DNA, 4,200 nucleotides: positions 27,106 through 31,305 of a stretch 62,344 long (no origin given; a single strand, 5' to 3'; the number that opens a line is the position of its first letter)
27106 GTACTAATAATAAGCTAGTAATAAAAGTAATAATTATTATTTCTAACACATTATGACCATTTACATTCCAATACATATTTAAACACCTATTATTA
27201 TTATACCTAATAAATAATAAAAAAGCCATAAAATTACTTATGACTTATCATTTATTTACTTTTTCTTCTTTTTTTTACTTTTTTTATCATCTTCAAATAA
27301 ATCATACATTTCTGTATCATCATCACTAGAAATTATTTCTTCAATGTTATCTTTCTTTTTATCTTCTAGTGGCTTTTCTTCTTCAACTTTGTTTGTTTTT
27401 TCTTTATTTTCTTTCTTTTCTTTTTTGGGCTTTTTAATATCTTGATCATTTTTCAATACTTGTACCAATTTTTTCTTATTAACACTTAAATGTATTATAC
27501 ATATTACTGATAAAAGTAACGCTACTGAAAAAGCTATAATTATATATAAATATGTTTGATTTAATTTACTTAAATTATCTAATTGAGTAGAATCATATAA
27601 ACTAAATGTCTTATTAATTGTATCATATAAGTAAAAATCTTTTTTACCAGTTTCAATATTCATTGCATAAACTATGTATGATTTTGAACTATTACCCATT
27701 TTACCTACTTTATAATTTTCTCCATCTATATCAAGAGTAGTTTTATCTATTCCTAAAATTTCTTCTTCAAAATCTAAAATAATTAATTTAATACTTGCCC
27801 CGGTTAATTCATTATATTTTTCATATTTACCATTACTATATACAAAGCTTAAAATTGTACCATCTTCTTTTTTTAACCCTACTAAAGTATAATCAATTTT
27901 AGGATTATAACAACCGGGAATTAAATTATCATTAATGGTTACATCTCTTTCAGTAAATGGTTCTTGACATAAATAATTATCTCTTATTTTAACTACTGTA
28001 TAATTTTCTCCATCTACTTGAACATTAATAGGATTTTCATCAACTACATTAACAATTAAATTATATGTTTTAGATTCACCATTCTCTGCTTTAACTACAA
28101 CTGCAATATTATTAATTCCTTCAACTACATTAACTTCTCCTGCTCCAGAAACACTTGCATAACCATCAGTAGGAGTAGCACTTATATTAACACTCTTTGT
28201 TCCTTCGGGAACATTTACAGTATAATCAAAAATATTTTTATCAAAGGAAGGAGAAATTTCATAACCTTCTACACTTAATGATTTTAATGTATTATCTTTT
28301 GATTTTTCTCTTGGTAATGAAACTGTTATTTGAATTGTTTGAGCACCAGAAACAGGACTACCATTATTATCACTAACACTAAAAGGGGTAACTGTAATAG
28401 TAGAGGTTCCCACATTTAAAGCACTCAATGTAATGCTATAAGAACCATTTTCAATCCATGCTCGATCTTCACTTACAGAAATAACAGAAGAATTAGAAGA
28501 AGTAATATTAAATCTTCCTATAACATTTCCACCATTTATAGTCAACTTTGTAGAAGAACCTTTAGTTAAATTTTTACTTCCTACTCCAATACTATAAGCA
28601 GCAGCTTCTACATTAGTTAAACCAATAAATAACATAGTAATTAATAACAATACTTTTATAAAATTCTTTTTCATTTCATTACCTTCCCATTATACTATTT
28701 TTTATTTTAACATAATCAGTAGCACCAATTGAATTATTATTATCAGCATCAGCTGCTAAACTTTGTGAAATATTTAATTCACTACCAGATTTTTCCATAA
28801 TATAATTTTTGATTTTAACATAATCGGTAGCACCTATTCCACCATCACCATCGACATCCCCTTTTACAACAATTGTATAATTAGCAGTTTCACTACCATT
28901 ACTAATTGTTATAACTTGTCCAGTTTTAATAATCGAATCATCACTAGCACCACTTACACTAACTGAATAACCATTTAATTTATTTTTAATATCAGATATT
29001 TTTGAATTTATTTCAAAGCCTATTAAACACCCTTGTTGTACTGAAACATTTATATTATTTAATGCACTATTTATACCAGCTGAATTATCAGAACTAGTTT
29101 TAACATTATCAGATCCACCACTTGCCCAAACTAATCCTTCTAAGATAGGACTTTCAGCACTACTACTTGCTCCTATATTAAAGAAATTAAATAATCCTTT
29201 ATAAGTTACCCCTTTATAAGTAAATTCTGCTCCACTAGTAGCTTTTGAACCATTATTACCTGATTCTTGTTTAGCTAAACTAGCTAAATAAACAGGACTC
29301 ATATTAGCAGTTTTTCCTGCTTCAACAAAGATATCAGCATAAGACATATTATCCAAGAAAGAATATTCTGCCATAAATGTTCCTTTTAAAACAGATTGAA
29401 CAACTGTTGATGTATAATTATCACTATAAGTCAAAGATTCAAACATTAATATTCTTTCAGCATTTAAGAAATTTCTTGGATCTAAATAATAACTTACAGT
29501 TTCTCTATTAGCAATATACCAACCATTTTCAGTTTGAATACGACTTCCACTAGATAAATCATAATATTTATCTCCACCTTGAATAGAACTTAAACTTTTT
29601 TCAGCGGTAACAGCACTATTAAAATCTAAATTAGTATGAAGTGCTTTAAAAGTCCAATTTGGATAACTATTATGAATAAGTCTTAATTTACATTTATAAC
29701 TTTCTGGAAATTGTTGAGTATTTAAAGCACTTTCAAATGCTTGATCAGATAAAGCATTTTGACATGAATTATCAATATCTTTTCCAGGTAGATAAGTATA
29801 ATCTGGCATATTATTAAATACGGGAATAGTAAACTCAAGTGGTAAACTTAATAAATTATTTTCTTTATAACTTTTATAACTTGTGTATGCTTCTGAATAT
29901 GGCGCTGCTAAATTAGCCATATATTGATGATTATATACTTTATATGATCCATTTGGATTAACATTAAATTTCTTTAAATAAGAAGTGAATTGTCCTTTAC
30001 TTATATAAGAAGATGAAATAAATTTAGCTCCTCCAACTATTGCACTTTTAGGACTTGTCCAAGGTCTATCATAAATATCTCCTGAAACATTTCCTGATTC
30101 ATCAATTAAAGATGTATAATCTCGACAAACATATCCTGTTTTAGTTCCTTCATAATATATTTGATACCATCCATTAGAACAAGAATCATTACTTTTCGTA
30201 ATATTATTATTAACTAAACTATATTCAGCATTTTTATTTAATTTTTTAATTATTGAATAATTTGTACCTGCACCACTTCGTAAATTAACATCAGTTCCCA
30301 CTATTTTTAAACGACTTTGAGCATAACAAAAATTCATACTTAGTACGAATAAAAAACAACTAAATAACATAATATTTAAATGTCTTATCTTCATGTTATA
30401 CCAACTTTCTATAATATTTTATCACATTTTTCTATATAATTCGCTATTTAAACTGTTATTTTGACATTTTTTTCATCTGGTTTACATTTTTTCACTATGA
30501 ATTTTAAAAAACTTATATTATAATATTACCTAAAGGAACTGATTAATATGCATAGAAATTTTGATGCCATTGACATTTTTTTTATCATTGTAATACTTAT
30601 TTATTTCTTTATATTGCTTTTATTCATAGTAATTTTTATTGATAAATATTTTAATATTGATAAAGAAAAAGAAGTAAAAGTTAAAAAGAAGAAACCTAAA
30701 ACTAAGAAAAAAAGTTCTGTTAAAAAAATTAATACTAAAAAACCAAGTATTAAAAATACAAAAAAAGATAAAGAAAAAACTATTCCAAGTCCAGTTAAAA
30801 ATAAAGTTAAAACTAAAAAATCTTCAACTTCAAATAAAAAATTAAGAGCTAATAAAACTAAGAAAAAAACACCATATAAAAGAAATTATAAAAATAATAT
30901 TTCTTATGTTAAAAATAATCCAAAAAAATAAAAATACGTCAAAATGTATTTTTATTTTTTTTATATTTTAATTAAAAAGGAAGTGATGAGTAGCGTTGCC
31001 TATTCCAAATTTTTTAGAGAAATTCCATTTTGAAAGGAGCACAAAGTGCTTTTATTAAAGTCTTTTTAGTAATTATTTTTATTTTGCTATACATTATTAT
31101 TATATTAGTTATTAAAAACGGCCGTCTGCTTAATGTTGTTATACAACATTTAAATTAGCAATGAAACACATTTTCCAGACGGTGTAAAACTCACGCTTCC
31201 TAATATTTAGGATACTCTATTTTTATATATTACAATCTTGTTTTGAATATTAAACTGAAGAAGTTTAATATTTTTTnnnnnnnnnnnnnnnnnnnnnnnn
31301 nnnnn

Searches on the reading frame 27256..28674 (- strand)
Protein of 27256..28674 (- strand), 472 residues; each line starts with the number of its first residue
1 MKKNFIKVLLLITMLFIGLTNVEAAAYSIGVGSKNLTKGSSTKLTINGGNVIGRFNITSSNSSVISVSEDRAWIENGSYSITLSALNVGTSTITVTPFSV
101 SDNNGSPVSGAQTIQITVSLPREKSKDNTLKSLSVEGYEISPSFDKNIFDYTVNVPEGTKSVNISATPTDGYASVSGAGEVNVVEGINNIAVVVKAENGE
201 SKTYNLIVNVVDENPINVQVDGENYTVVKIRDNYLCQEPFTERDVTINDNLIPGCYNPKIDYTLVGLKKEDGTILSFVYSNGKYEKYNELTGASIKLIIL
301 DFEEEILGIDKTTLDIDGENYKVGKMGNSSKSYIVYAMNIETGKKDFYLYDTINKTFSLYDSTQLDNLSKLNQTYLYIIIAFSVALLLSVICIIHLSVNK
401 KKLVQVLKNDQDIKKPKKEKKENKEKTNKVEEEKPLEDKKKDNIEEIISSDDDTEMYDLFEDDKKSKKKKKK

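Call 8: search_protein_families(library=pfam, proteins=[window:27256-28674:-], max_evalue=0.01)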
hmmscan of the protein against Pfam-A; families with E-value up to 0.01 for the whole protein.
window:27256-28674:- (472 aa): 2 families
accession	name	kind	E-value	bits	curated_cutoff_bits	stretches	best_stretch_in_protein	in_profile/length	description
PF12733.13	Cadherin-like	-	9.7e-10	39.2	24.2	1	130-209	1-87/89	Cadherin-like beta sandwich domain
PF12297.13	EVC2_like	-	0.0067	15.8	25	1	378-462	69-151/429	Ellis van Creveld protein 2 like protein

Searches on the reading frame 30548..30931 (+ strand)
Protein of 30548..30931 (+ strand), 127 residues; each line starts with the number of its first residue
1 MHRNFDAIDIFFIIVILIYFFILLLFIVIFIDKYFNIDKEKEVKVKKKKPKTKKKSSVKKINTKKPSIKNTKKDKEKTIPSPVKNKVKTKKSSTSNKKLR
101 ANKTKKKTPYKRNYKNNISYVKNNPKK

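Call 8: search_protein_families(library=pfam, proteins=[window:30548-30931:+], max_evalue=0.01)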
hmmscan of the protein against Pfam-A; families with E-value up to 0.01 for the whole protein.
window:30548-30931:+ (127 aa): 4 families
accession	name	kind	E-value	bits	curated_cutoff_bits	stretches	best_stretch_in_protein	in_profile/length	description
PF24871.1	Piezo_TM1-24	-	0.0033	16.4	28.8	1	19-108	291-378/682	Piezo TM1-24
PF22251.1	PFF1_TM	-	0.0064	16.5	32.3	1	14-108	100-193/300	Vacuolar membrane protease, transmembrane domain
PF02932.22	Neur_chan_memb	-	0.0071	17.1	28.1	1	7-113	56-168/233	Neurotransmitter-gated ion-channel transmembrane region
PF13965.12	SID-1_RNA_chan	-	0.0086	15.1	28.7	1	9-117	118-218/594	dsRNA-gated channel SID-1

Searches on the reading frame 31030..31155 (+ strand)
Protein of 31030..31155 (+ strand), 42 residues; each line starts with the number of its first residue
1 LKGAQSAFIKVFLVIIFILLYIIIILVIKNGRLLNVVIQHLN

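Call 42: search_protein_families(library=pfam, proteins=[window:31030-31155:+], max_evalue=10)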
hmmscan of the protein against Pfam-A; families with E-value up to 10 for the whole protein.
seq(42 aa): 0 families

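Call 43: search_protein_families(library=ncbifam, proteins=[window:31030-31155:+], max_evalue=10)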
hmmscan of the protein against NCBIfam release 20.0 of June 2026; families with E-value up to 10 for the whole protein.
seq(42 aa): 1 family
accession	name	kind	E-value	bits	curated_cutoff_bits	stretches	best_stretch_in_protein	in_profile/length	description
NF038277.1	accessory_MacP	equivalog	7.8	7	45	1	5-28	73-96/98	cell wall synthase accessory phosphoprotein MacP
